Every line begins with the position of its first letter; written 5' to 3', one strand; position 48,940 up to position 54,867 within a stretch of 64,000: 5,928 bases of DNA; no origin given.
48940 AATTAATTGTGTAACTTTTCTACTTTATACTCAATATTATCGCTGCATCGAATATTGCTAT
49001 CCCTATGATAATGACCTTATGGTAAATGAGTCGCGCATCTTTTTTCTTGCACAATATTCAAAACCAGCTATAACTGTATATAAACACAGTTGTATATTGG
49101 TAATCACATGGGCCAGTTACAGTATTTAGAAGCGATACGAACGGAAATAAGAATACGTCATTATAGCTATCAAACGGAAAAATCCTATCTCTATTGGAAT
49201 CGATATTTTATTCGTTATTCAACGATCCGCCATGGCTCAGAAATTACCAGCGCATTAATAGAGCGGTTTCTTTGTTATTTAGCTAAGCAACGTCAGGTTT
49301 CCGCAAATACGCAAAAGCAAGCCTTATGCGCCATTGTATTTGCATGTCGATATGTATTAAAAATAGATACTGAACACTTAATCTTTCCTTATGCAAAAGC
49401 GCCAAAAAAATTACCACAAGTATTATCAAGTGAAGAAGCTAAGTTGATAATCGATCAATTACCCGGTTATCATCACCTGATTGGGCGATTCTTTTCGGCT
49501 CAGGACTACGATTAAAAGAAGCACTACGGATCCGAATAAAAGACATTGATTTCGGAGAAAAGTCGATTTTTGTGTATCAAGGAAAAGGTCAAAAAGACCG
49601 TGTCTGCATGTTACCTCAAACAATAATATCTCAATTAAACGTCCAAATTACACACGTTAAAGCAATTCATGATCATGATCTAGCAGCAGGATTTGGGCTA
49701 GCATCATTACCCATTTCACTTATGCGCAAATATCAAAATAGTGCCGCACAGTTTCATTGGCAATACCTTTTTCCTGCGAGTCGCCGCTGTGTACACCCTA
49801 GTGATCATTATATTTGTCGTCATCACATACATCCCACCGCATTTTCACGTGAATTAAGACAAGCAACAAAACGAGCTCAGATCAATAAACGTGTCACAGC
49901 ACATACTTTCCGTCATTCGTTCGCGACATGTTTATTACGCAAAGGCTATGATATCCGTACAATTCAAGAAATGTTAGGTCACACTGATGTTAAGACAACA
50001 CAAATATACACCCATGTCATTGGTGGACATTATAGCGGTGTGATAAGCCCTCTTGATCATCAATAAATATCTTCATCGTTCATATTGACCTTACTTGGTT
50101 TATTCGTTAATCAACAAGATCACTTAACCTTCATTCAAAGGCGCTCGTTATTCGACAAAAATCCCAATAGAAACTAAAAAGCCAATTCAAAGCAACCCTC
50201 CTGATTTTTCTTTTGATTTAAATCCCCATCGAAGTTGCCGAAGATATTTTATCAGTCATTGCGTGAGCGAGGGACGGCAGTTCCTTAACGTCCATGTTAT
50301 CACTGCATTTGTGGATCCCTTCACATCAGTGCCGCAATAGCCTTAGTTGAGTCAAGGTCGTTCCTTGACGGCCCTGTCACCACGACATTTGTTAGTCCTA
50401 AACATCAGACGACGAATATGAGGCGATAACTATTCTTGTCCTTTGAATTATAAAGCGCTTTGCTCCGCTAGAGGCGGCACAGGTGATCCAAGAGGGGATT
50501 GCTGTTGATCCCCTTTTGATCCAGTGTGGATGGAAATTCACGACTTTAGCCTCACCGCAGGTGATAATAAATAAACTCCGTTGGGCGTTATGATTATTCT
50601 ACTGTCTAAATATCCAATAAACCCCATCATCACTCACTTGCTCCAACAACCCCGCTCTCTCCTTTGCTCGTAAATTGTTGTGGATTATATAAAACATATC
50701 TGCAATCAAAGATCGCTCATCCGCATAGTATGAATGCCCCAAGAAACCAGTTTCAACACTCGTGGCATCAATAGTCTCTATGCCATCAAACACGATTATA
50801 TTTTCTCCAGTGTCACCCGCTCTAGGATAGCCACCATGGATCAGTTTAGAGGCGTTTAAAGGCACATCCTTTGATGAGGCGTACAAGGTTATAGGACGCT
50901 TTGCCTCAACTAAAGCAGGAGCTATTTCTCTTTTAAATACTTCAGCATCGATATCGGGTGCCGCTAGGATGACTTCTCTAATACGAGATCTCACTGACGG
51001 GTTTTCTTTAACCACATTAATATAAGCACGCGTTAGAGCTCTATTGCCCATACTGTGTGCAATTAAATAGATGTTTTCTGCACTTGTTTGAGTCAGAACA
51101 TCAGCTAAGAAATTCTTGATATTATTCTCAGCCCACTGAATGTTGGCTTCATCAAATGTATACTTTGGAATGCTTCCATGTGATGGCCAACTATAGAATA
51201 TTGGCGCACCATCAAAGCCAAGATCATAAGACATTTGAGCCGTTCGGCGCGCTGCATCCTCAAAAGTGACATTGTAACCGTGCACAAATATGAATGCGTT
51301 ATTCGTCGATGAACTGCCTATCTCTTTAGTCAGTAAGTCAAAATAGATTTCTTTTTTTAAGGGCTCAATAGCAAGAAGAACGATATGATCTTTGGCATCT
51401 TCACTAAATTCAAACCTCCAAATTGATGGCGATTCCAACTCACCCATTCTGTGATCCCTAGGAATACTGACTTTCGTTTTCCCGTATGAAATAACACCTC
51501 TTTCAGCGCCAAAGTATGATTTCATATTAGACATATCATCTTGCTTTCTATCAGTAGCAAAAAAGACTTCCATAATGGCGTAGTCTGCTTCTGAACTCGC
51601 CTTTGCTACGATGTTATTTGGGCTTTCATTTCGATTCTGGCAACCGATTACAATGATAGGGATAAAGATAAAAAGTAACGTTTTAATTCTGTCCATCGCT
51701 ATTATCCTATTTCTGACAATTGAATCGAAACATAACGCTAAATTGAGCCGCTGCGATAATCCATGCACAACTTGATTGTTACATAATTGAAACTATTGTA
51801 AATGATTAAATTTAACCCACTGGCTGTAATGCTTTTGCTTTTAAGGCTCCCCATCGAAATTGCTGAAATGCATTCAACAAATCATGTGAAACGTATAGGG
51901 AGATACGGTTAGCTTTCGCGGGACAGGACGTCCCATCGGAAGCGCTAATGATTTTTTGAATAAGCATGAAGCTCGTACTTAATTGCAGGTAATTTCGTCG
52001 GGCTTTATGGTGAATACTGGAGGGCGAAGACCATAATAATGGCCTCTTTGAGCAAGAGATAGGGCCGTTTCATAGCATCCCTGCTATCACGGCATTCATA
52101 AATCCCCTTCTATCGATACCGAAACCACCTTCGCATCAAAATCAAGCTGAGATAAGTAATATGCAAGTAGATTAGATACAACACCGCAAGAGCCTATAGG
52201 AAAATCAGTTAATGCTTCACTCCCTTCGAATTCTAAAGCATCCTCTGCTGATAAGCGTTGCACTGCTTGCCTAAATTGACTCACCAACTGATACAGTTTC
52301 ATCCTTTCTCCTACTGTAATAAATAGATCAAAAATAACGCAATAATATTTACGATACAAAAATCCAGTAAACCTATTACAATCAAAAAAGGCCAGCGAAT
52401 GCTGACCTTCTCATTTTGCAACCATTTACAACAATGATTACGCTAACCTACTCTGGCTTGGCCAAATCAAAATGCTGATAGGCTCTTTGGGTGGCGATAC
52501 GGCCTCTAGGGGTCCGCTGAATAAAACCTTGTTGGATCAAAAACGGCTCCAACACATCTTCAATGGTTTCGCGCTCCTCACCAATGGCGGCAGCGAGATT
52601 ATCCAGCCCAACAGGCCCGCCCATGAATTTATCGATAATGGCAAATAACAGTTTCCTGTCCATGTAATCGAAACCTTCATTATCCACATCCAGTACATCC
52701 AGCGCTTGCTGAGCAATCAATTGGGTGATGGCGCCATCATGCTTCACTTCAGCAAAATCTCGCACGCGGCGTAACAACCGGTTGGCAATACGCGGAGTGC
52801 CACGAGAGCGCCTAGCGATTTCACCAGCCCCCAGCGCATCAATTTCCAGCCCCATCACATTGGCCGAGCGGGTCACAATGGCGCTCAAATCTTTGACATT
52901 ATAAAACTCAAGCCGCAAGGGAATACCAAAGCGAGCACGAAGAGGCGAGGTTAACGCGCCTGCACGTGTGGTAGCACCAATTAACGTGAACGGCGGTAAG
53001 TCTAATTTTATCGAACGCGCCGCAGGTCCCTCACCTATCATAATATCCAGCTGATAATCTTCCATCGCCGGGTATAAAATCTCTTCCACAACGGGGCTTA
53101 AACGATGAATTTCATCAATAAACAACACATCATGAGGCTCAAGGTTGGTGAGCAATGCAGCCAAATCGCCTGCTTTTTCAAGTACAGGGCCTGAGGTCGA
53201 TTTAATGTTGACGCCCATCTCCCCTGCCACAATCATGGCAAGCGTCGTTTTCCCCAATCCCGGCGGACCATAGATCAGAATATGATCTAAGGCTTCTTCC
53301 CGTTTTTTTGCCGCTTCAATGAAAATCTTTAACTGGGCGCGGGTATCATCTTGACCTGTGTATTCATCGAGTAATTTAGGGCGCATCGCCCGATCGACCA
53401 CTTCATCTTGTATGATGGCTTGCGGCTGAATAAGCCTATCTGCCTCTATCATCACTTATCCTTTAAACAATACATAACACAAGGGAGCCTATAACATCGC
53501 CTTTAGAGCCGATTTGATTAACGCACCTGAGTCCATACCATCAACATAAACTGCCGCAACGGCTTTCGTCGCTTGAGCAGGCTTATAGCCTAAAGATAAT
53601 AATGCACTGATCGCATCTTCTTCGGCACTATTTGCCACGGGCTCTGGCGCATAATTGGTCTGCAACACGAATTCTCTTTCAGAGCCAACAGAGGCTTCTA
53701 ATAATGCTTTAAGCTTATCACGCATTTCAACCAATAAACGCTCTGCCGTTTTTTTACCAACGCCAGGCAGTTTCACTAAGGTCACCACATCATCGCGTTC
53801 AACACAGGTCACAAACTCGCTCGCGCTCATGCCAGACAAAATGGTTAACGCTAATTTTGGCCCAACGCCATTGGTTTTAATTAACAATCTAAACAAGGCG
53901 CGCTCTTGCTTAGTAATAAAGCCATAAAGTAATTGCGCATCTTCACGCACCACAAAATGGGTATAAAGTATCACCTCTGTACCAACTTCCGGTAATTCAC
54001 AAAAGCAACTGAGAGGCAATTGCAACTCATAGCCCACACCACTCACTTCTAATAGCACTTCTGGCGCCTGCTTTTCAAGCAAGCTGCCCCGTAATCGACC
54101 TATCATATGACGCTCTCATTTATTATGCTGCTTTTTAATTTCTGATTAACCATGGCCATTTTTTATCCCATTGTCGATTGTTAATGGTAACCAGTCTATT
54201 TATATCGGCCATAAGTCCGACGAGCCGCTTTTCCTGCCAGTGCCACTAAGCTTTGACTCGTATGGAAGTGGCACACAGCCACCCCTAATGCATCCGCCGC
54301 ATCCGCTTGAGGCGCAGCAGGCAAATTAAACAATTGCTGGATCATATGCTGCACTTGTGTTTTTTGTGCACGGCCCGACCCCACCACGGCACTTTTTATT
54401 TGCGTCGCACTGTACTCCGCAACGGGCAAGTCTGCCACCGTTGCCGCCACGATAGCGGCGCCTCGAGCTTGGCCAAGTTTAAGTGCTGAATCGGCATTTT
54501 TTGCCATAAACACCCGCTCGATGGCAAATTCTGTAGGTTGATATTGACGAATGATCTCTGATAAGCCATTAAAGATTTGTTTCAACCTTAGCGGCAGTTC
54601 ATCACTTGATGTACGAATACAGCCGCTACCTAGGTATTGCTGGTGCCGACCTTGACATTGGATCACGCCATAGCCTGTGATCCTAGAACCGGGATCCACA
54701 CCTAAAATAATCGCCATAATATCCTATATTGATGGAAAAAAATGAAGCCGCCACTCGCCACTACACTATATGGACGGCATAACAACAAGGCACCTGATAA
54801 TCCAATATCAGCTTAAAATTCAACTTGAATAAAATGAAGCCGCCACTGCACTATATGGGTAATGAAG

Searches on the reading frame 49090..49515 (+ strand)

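Call 3: search_protein_families(library=pfam, proteins=[window:49090-49515:+], max_evalue=0.1)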
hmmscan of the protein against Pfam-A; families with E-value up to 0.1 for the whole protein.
window:49090-49515:+ (141 aa): 2 families
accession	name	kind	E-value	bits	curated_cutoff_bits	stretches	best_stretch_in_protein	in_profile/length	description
PF13495.12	Phage_int_SAM_4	-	1.9e-18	67.1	27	1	13-93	2-82/85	Phage integrase, N-terminal SAM-like domain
PF13102.12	Phage_int_SAM_5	-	0.027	15.3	22.3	1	26-81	18-74/98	Phage integrase SAM-like domain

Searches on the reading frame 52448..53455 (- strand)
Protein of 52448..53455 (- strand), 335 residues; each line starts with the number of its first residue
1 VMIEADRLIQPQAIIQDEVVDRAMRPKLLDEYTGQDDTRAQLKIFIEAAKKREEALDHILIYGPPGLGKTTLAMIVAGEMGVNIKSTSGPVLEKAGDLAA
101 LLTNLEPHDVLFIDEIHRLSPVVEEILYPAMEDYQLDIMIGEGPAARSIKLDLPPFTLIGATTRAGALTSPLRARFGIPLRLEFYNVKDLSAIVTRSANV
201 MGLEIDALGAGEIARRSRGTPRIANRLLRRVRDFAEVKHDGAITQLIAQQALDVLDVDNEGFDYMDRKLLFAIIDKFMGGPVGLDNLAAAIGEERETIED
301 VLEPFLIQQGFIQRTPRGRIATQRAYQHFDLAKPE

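Call 37: search_protein_families(library=pfam, proteins=[window:52448-53455:-], max_evalue=0.01)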
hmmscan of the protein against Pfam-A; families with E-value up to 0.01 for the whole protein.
window:52448-53455:- (335 aa): 16 families
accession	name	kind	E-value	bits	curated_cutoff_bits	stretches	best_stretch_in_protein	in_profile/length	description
PF05496.18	RuvB_N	-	1.7e-81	272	27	1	24-182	1-159/159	Holliday junction DNA helicase RuvB P-loop domain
PF17864.7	AAA_lid_4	-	2.3e-32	111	27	1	185-258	1-74/74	RuvB AAA lid domain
PF05491.19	RuvB_C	-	1.3e-25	89.5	24.7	1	260-329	2-71/72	RuvB C-terminal winged helix domain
PF00004.35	AAA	-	2.8e-21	76.8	21.2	1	59-180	1-127/131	ATPase family associated with various cellular activities (AAA)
PF07728.20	AAA_5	-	3.4e-08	34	22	1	58-176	1-139/139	AAA domain (dynein-related subfamily)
PF13191.12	AAA_16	-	1.6e-05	25.9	32.6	1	33-74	3-42/167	AAA ATPase domain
PF06068.19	TIP49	-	5.6e-05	22.9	23.8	1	31-85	25-79/347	TIP49 P-loop domain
PF20720.3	nSTAND3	-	0.00039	20.6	27.2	1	47-80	8-41/155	Novel STAND NTPase 3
PF13401.12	AAA_22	-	0.00064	20.5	27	0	58-73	7-22/130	AAA domain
PF07726.17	AAA_3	-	0.00078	19.8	27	0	58-85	1-28/131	ATPase family associated with various cellular activities (AAA)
PF13173.12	AAA_14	-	0.001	19.5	27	1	59-133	5-88/129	AAA domain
PF01078.27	Mg_chelatase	-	0.0013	18.7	20.3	0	57-76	23-42/207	Magnesium chelatase, subunit ChlI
PF07724.20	AAA_2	-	0.0039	17.7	27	0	105-136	73-104/166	AAA domain (Cdc48 subfamily)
PF13479.12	AAA_24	-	0.0057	16.9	27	0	59-82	5-34/195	AAA domain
PF01695.23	IstB_IS21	-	0.0066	16.4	24.1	0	57-78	93-114/238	IstB-like ATP binding protein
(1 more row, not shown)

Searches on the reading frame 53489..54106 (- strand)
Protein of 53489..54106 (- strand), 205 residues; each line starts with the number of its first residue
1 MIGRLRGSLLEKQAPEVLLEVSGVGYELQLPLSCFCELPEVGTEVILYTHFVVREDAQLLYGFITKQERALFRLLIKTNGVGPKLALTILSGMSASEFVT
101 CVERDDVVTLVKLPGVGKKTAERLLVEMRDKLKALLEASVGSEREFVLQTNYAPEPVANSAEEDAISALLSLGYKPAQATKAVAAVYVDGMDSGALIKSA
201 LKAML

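Call 37: search_protein_families(library=pfam, proteins=[window:53489-54106:-], max_evalue=0.01)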
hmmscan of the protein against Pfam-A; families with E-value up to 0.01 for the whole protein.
window:53489-54106:- (205 aa): 6 families
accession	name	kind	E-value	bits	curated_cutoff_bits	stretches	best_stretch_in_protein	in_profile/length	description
PF01330.27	RuvA_N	-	1.2e-22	80.1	23.6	1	1-62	1-61/61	RuvA N terminal domain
PF14520.12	HHH_5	-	2.4e-14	54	27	1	72-130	1-57/57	Helix-hairpin-helix domain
PF07499.19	RuvA_C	-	1.5e-13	51.4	24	1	161-204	2-46/47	RuvA, C-terminal domain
PF00633.29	HHH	-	3.3e-07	30.2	24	1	110-125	13-28/30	Helix-hairpin-helix motif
PF21176.3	RecR_HhH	-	4.8e-05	23.5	27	1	110-124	8-22/45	RecR, helix-hairpin-helix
PF11798.14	IMS_HHH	-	0.0068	17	24.4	0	110-124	13-27/32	IMS family HHH motif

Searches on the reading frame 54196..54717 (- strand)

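Call 77: search_protein_families(library=pfam, proteins=[window:54196-54717:-], max_evalue=0.00001)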
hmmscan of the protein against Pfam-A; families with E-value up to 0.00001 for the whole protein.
window:54196-54717:- (173 aa): 1 family
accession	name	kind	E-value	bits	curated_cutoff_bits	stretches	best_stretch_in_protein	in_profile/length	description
PF02075.23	RuvC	-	6e-59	198.6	22.2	1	4-150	1-148/148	Crossover junction endodeoxyribonuclease RuvC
